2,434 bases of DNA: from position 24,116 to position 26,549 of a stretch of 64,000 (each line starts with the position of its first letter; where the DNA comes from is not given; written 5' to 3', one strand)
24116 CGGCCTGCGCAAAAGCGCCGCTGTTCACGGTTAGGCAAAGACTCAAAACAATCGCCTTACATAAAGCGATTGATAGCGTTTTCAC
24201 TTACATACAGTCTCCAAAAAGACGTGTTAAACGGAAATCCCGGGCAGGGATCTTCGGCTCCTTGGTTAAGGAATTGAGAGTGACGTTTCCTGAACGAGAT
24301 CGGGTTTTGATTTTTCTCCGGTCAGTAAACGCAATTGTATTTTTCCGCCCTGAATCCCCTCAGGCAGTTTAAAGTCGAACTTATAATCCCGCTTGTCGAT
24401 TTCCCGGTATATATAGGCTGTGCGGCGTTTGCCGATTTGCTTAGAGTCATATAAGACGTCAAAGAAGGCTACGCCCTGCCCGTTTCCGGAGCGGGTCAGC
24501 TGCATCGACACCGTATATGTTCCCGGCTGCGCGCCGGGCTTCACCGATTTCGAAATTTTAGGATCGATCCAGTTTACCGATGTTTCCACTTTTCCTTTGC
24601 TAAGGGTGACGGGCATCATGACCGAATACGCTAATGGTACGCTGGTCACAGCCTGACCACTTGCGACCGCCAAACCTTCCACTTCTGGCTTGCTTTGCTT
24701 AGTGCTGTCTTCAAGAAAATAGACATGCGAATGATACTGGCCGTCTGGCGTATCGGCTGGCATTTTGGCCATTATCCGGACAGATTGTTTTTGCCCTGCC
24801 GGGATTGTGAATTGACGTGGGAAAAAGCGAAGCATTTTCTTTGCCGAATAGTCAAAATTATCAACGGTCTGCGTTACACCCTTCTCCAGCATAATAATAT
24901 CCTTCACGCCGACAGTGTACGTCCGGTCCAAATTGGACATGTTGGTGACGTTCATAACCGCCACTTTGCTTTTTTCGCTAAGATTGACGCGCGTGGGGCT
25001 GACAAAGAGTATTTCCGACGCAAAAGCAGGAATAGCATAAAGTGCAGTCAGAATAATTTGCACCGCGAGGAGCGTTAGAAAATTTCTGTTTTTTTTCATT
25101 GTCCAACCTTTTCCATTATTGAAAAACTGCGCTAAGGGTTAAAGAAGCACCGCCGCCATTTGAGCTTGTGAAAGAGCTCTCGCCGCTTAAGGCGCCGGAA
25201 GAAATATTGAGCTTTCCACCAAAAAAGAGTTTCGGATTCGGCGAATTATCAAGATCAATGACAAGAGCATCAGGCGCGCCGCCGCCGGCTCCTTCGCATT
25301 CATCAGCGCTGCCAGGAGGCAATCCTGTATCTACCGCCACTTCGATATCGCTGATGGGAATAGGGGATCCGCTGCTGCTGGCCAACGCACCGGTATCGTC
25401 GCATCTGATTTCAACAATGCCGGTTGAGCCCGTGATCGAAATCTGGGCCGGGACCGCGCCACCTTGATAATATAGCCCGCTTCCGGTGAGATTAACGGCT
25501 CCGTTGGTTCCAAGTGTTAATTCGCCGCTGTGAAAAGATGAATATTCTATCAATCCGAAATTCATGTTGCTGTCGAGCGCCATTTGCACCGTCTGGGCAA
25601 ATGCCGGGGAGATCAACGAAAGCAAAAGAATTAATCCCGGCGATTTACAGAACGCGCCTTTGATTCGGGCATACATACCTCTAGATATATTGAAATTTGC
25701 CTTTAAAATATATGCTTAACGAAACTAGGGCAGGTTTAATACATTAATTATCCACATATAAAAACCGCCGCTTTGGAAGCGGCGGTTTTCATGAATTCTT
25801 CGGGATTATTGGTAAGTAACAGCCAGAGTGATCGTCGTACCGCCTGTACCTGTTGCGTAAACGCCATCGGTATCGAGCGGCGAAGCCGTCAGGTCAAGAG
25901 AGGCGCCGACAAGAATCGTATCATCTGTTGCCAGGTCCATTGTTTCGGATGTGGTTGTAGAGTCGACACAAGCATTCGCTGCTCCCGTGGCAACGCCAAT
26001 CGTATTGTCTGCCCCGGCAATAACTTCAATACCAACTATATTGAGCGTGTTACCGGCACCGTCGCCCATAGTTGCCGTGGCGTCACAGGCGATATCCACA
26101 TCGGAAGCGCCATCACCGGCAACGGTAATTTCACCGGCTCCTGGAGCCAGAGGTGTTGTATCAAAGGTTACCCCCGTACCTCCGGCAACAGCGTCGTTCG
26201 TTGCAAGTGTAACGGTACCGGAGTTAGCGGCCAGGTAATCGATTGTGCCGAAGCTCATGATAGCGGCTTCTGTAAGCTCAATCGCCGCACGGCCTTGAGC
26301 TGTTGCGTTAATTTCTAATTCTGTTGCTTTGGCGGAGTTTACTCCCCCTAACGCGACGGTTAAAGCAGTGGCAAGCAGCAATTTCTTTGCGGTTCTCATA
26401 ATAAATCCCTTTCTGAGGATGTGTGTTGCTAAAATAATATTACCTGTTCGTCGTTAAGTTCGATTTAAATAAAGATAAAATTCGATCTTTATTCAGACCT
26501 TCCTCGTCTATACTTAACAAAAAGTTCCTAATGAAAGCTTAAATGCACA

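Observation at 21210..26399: Chaperone-usher-like fimbrial operon built on DUF4402-like subunits with an over-long usher: candidate uncharacterised fibre system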

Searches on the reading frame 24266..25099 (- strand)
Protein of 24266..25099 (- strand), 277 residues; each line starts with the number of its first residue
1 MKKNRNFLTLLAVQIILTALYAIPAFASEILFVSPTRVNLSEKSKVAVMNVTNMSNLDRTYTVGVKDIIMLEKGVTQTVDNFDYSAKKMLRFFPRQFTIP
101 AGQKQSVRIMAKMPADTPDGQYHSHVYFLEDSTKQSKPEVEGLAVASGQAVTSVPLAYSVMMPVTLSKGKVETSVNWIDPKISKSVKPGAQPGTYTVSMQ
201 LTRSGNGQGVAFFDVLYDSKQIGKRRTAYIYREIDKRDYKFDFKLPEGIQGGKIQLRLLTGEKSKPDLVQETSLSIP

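Call 3: search_protein_families(library=pfam, proteins=[window:24266-25099:-], max_evalue=1)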
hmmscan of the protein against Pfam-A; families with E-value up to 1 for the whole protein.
window:24266-25099:- (277 aa): 7 families
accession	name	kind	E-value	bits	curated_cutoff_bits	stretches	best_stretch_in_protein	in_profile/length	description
PF06280.18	fn3_5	-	0.00063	20.9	27.6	1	42-122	7-91/112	Fn3-like domain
PF06030.18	WxLIP_PGBD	-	0.009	16.5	27.3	1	76-128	67-119/121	WxL Interacting Protein, peptidoglycan binding domain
PF00345.26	PapD_N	-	0.018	15.5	23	1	33-118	4-81/126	Pili and flagellar-assembly chaperone, PapD N-terminal domain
PF00011.27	HSP20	-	0.11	13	20.8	0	224-255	42-73/102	Hsp20/alpha crystallin family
PF15418.12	DUF4625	-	0.12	13.1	27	1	93-133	78-119/131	Domain of unknown function (DUF4625)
PF13755.11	Sensor_TM1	-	0.13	12.5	26.6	1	11-40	12-41/68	Sensor N-terminal transmembrane domain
PF22680.2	Glyco_hydro_123_N_2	-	0.13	12.5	27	0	93-126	105-138/142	Glycoside hydrolase 123 N-terminal domain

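Call 4: search_protein_families(library=ncbifam, proteins=[window:24266-25099:-], max_evalue=1)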
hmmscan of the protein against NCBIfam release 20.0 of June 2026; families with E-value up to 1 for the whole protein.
window:24266-25099:- (277 aa): 0 families

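Call 6: search_solved_structures(query=window:24266-25099:-, max_evalue=10)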
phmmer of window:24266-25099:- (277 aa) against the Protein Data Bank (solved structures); distinct sequences matched with E-value up to 10: 1.
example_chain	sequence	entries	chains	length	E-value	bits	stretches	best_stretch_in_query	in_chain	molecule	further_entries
2xfa_A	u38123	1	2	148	0.42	13.4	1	108-151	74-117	ACTIN DEPOLYMERIZATION FACTOR 2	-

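Call 14: find_homologous_proteins(query=window:24266-25099:-, max_evalue=0.001)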
Query window:24266-25099:- (277 aa): 27 proteins with E <= 0.001 among 880 candidates.
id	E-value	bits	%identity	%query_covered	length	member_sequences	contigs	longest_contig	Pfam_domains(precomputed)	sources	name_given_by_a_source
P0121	1.1e-176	603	100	100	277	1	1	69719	-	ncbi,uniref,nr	ncbi:MAG: hypothetical protein DI586_00150 [Micavibrio aeruginosavorus]|uniref:Pili assembly chapero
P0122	8.1e-140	483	78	100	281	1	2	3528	-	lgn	-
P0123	4.3e-131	454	73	100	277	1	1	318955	-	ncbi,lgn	-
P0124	2.1e-81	291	52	98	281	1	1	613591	-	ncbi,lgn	-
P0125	4.8e-78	280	51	91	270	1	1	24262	PF06280.19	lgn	-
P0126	2.8e-77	278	50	98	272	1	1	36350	PF06280.19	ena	-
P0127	3.9e-75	271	52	91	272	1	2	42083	PF06280.19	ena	-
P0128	8.2e-75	270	50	97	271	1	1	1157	-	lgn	-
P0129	2.4e-74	268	49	97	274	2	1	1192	PF06280.19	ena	-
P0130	4.0e-72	261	52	91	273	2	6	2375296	PF06280.19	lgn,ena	-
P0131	1.1e-68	250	58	68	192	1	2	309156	-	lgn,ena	-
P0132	5.4e-68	247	46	98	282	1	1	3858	-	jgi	-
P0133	2.6e-67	245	47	100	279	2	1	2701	PF06280.19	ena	-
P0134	6.1e-66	241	46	100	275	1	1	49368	-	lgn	-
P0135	1.2e-65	240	47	97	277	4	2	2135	-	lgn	-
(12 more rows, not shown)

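Call 16: search_solved_structures(query=A2, max_evalue=10, show_alignments=3)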
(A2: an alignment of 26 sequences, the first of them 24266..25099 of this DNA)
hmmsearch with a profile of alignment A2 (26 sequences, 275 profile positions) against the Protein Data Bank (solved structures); distinct sequences matched with E-value up to 10: 3.
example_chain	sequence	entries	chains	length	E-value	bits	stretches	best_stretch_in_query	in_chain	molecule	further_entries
9i25_C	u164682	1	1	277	0.0033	19.8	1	39-185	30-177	EfmWxLIP1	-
9i1y_A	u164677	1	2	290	0.0036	19.6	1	39-185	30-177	EfmWxLIP1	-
4rn7_A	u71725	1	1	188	0.027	16.7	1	143-269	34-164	N-acetylmuramoyl-L-alanine amidase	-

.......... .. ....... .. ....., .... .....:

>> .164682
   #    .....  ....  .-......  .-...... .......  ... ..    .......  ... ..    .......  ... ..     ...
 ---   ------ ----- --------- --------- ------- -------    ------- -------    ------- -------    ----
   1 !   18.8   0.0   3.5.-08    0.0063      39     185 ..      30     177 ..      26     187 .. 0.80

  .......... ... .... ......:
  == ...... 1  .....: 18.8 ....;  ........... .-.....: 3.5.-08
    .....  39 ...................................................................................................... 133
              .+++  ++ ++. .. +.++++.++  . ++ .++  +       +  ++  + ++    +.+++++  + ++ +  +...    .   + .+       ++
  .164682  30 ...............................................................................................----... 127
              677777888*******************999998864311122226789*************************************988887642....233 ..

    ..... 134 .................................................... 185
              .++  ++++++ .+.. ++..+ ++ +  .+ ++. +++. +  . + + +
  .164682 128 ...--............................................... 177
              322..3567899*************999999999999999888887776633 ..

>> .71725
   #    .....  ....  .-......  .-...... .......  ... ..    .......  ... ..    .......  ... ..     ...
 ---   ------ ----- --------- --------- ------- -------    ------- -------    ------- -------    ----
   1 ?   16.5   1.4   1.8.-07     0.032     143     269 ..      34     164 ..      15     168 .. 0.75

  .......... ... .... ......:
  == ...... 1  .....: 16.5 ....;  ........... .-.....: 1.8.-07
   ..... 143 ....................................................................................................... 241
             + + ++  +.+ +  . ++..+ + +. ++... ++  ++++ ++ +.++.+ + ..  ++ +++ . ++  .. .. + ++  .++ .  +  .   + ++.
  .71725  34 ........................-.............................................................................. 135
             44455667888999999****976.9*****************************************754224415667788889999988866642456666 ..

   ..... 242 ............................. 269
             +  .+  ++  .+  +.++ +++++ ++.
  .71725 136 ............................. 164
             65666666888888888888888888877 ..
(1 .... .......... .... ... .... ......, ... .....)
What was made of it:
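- Closest known: WxL-interacting proteins. Same: It is also the only PDB hit of the chaperone family profile (E=0.0033, call 16), and Pfam WxLIP_PGBD scores E=0.009 (call 3).
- Tried and rejected: The chaperone profile hit only WxLIP weakly (call 16).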

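Call 32: predict_structure(alignment_id=A2)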
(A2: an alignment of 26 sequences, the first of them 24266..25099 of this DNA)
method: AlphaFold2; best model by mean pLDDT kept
length: 277 residues; sequences in the alignment: 26
mean_pLDDT: 88.7   pTM: 0.73
mean pLDDT of the five models: 88.7, 86.0, 85.7, 85.1, 84.3
residues with pLDDT >= 90: 195; 70-90: 52; 50-70: 23; < 50: 7
segments of 3 or more residues with pLDDT < 50: none
pLDDT, mean of each block of 10 residues (from residue 1): 80 91 70 92 96 90 94 88 94 95 95 95 94 67 50 65 95 96 93 94 94 95 93 93 89 95 94 96
secondary structure, 60 per line:
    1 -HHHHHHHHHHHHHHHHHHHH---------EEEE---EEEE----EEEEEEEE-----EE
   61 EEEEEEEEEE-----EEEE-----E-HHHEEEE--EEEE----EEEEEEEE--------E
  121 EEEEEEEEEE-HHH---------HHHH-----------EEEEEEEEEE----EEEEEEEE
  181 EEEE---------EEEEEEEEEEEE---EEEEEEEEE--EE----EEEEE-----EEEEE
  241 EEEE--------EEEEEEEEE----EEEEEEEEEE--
elements in order: H2-21 E31-34 E38-41 E46-53 E59-70 E76-79 E90-93 E96-99 E104-111 E120-130 H144-147 E159-168 E173-184 E194-205 E209-217 E226-230 E236-244 E253-261 E266-275
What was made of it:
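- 24266..25099 (-): Periplasmic chaperone (277 aa). Signal peptide, then two Ig-like beta-sandwich domains (residues ~31-130 and ~159-275). A long, low-confidence loop (131-158) precedes the strand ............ Arg37 in SPTRV is invariant. AF2 pLDDT 88.7 (call 32).
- Closest known: Caf1/Caf1M/Caf1A. Same: There is a long loop before the chaperone's putative donor strand (call 32).
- pLDDT 88.7, two beta domains (call 32). The chaperone has a long 28-residue loop before its putative donor strand (residues 131-158, call 32).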

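Call 35: fold_search(model_id=the predicted structure, library=pdb)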
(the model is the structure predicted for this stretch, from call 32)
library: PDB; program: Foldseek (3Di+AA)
matches with E <= 10: 1848; with E <= 0.001: 357
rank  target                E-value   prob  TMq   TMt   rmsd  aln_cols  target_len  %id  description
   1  9i25_C                2.1e-10  1.00  0.36  0.39   8.4       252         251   12  WxLIP from Enterococcus faecium locus A bound to long WxL (released 2026-01-28)
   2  4b0m_M                4.4e-10  1.00  0.42  0.52   8.1       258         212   14  Complex of the Caf1AN usher domain, Caf1M chaperone and Caf1 subunit from Yersinia pestis (released 2012-09-26)
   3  4y2o_A                6.7e-10  1.00  0.45  0.56   8.3       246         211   15  Structure of CFA/I pili chaperone-major subunit complex (CfaA-CfaB) (released 2016-08-10)
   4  3dsn_A                8.7e-10  1.00  0.42  0.55   8.0       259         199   12  Crystal structure of the complex of the Caf1M chaperone with the mini-fiber of two Caf1 subunits (Caf1:Caf1), carrying (released 2009-07-14)
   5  5ghu                  9.2e-10  1.00  0.43  0.56   6.6       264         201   12  Crystal structure of YadV chaperone at 1.63 Angstrom (released 2017-06-28)
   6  4dwh_C                9.7e-10  1.00  0.43  0.57   7.5       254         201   12  Structure of the major type 1 pilus subunit FIMA bound to the FIMC (2.5 A resolution) (released 2012-05-30)
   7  9fxb_C                9.7e-10  1.00  0.40  0.54   7.7       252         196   12  Cryo-EM structure of the type 1 pilus assembly platform as part of the FimI-bound chaperone-usher pilus complex (FimDH (released 2025-06-04)
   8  4dwh_A                1.1e-09  1.00  0.43  0.58   7.6       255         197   12  Structure of the major type 1 pilus subunit FIMA bound to the FIMC (2.5 A resolution) (released 2012-05-30)
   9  6k73_B                1.1e-09  1.00  0.47  0.59   7.5       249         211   14  Chaperone-tip adhesin complex is vital for synergistic activation of CFA/I fimbriae biogenesis (released 2020-06-10)
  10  6fqa_C                1.5e-09  1.00  0.45  0.53   6.7       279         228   10  Crystal structure of the CsuC-CsuA/B chaperone-subunit preassembly complex of the archaic chaperone-usher Csu pili of  (released 2018-09-26)
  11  9i1y_B                1.5e-09  1.00  0.37  0.38   8.8       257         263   12  WxLIP from Enterococcus faecium (released 2026-01-28)
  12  3jwn_I                1.6e-09  1.00  0.42  0.56   7.6       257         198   13  Complex of FimC, FimF, FimG and FimH (released 2010-06-16)
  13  7b0x_C                1.6e-09  1.00  0.42  0.53   7.7       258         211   12  Crystal structure of the ternary complex of the E. coli type 1 pilus proteins FimC, FimI and the N-terminal domain of  (released 2021-12-08)
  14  1p5u_A                1.6e-09  1.00  0.40  0.52   8.7       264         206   12  X-ray structure of the ternary Caf1M:Caf1:Caf1 chaperone:subunit:subunit complex (released 2003-06-24)
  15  9fxs_C                1.7e-09  1.00  0.42  0.56   7.5       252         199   13  Cryo-EM structure of the type 1 pilus complex including pilus rod and FimI-bound assembly platform after incorporation (released 2025-06-04)
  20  6fqa_A                2.5e-09  1.00  0.47  0.55   6.8       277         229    9  Crystal structure of the CsuC-CsuA/B chaperone-subunit preassembly complex of the archaic chaperone-usher Csu pili of  (released 2018-09-26)
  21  5d6h_A                2.6e-09  1.00  0.45  0.53   6.8       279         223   11  Crystal structure of CsuC-CsuA/B chaperone-major subunit pre-assembly complex from Csu biofilm-mediating pili of Acine (released 2015-11-04)
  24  6fq0_C                3.6e-09  1.00  0.47  0.60   6.8       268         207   10  Crystal structure of the CsuC-CsuA/B chaperone-subunit preassembly complex of the archaic chaperone-usher Csu pili of  (released 2018-09-26)
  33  6fjy_A                6.4e-09  1.00  0.46  0.57   6.5       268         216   12  Crystal structure of CsuC-CsuE chaperone-tip adhesion subunit pre-assembly complex from archaic chaperone-usher Csu pi (released 2018-05-16)
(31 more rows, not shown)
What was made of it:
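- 24266..25099 (-): Foldseek matches Caf1M, CfaA, FimC, CsuC, EcpB and others at E 4e-10 to 1e-8 (call 35).
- On Chaperone-usher pathway (general): Foldseek matches pilus chaperones of all classes (call 35).
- On Pfam PapD_N / PapD_C chaperone domains: The fold criterion is met (call 35).
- Closest known: Archaic. Same: The chaperone model superposes on CsuC (6fqa, 5d6h, 6fq0, 6fjy; E about 1e-9, TM up to 0.60; call 35).
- Closest known: Caf1/Caf1M/Caf1A. Same: Caf1M is the best pilus-chaperone structural match (4b0m_M, E=4.4e-10, call 35).
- Closest known: WxL-interacting proteins. Same: WxLIP is the best single structural match to the chaperone model (9i25_C, E=2.1e-10, call 35).
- Closest known: WxL-interacting proteins. 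Different: TM-scores to WxLIP (0.36-0.39) are lower than to pilus chaperones (0.42-0.62) (call 35).
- Matches Caf1M, CfaA, FimC, CsuC, SafB, DraB and EcpB (call 35). CsuC is among the good chaperone matches, with TM up to 0.60 (call 35). The chaperone matches Caf1M, CfaA and FimC as well as it matches CsuC (call 35). Caf1M is the best pilus-chaperone match (call 35).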

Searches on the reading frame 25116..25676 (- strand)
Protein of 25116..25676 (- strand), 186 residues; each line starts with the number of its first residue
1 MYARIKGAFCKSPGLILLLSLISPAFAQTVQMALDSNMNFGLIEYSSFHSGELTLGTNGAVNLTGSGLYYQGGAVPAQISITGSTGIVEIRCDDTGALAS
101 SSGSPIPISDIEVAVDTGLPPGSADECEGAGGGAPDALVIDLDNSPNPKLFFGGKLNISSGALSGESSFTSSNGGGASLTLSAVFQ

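Call 3: search_protein_families(library=pfam, proteins=[window:25116-25676:-], max_evalue=1)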
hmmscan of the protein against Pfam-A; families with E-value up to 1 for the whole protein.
window:25116-25676:- (186 aa): 2 families
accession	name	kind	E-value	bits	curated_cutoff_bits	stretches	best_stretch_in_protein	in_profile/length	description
PF14352.11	DUF4402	-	2.5e-06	28.6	25.2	1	35-166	6-118/129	Domain of unknown function (DUF4402)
PF16177.11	ACAS_N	-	0.29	11.4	27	1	139-159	32-52/55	Acetyl-coenzyme A synthetase N-terminus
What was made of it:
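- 25116..25676 (-): Subunit B (186 aa). DUF4402 pilin-like protein with a signal peptide (..SPAFA|QTVQ..) but without the N-terminal extension of subunit A. It ends in ........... Inferred to be the tip or initiator subunit. DUF4402 at 28.6 bits (call 3).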

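Call 4: search_protein_families(library=ncbifam, proteins=[window:25116-25676:-], max_evalue=1)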
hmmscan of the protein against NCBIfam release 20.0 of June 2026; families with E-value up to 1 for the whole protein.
window:25116-25676:- (186 aa): 0 families

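Call 19: find_homologous_proteins(query=window:25116-25676:-, max_evalue=0.001)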
Query window:25116-25676:- (186 aa): 4 proteins with E <= 0.001 among 469 candidates.
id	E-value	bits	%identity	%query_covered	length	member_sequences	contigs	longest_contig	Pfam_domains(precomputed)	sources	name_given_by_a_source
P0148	3.9e-112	390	100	100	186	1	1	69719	PF14352.12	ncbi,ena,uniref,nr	ncbi:MAG: hypothetical protein DI586_00155 [Micavibrio aeruginosavorus]|uniref:Uncharacterized prote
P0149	1.1e-89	317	80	100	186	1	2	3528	PF14352.12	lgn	-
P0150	1.0e-86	307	78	100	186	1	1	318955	PF14352.12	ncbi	-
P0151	1.7e-40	157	57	75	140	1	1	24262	-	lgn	-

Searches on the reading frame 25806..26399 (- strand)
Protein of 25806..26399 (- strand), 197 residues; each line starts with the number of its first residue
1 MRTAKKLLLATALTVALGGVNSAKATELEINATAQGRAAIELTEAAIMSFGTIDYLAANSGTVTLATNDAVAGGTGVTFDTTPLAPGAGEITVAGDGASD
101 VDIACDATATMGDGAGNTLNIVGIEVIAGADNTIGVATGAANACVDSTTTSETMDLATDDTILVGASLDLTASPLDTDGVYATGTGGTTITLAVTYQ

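Call 3: search_protein_families(library=pfam, proteins=[window:25806-26399:-], max_evalue=1)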
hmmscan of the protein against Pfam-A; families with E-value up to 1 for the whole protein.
window:25806-26399:- (197 aa): 1 family
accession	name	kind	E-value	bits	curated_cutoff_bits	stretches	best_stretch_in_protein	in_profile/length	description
PF14352.11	DUF4402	-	1.5e-05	26.1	25.2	1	41-191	2-126/129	Domain of unknown function (DUF4402)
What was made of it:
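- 25806..26399 (-): Subunit A (197 aa). DUF4402 pilin-like protein with a signal peptide (..NSAKA|TELE..) and a ~13-residue N-terminal extension (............) with alternating hydrophobic residues. It ends in ........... Inferred to be the major, polymerising subunit. DUF4402 at 26.1 bits against a cut-off of 25.2 (call 3).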

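Call 4: search_protein_families(library=ncbifam, proteins=[window:25806-26399:-], max_evalue=1)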
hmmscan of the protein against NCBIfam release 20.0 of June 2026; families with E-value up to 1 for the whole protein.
window:25806-26399:- (197 aa): 2 families
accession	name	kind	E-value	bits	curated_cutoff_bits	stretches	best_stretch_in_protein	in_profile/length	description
NF041519.1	bluetail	domain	0.027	14.3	21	1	42-89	4-47/55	bluetail domain-containing putative surface protein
TIGR01461.1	greB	equivalog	0.18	11.5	171.05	1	110-152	93-135/156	transcription elongation factor GreB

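Call 7: search_solved_structures(query=window:25806-26399:-, max_evalue=10)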
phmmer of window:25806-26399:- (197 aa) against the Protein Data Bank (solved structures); distinct sequences matched with E-value up to 10: 0.

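Call 29: search_solved_structures(query=A3, max_evalue=10, show_alignments=3)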
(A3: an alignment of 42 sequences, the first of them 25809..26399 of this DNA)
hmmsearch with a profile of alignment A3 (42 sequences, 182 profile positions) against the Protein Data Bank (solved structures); distinct sequences matched with E-value up to 10: 7.
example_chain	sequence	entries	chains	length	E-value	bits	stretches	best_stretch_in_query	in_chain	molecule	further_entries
6yxg_H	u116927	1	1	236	0.12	15.4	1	65-114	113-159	V REGION HEAVY AND LIGHT CHAINS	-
3pqh_A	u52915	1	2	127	0.25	14.4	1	89-149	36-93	gene product 138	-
2qgu_A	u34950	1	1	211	0.29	14.2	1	4-39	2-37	Probable signal peptide protein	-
4ut7_L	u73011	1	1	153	0.53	13.3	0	78-124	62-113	BROADLY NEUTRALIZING HUMAN ANTIBODY EDE2 A11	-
8cxi_L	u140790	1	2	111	0.63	13.1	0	77-123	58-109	A11 light chain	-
7b5h_AJ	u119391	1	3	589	1.8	11.6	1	93-164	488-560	All3320 protein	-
8pdz_R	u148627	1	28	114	1.8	11.6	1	63-131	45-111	DUF3992 domain-containing protein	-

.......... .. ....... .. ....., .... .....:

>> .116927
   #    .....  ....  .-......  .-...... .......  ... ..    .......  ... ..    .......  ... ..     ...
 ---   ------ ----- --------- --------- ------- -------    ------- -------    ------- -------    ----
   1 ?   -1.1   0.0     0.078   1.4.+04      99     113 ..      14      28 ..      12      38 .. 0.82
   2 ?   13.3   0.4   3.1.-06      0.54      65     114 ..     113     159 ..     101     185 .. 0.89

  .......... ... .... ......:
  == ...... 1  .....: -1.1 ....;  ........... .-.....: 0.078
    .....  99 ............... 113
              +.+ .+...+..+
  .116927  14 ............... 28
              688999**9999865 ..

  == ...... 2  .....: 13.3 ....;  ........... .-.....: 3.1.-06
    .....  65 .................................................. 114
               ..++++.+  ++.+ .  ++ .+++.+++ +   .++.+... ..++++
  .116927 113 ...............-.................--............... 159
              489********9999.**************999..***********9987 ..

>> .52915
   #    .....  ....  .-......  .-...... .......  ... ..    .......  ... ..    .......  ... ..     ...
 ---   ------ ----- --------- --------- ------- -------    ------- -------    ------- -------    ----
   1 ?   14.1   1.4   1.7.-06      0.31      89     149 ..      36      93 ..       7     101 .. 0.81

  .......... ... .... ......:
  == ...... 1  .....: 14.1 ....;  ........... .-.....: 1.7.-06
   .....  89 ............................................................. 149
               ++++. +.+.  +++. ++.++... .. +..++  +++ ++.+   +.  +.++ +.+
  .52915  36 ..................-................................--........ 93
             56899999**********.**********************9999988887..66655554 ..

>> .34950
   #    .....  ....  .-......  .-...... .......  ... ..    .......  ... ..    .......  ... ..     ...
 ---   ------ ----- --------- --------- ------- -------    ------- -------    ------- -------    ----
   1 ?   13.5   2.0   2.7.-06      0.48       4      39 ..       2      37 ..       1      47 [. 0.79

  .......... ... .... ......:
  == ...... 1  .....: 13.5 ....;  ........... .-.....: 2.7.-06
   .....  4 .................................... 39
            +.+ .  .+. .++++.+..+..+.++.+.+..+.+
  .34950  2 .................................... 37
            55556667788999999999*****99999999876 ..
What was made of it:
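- On Chaperone-usher pathway (general): No solved relative was found (call 29).
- The DUF4402 profile finds no solved pilin (call 29).
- Tried and rejected: The subunit profile hit nothing credible (call 29).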

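Call 41: search_protein_families(library=pfam, alignment_id=A3, max_evalue=0.1)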
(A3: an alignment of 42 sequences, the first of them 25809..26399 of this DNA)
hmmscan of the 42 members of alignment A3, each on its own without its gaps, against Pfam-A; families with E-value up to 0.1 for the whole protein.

A. member 1, window:25809-26399:- (197 aa): 1 family
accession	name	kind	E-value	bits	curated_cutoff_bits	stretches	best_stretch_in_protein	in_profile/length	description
PF14352.11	DUF4402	-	1.5e-05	26.1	25.2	1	41-191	2-126/129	Domain of unknown function (DUF4402)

B. families by the number of members that match (of 42 scanned): 6 families
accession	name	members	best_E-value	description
PF14352.11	DUF4402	37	3.9e-26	Domain of unknown function (DUF4402)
PF19487.4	DUF6023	1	0.0055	Family of unknown function (DUF6023)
PF23148.1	Gp77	1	0.021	Podophage GP4 fiber-tail adaptor protein gp77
PF05229.21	SCPU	1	0.029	Spore Coat Protein U domain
PF13609.12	Porin_4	1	0.059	Gram-negative porin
PF02838.20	Glyco_hydro_20b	1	0.087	Glycosyl hydrolase family 20, domain 2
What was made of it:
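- On Archaic (sigma) chaperone-usher pili: One of 42 family subunits hits, at E=0.029 (call 41).
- Closest known: Archaic. Different: The subunits belong to DUF4402, not SCPU (37 of 42 against 1 of 42, call 41).
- One of 42 subunits gives a faint SCPU hit at E=0.029 (call 41). No subunit reaches the SCPU model's threshold, whereas 37 of 42 hit DUF4402 (call 41).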
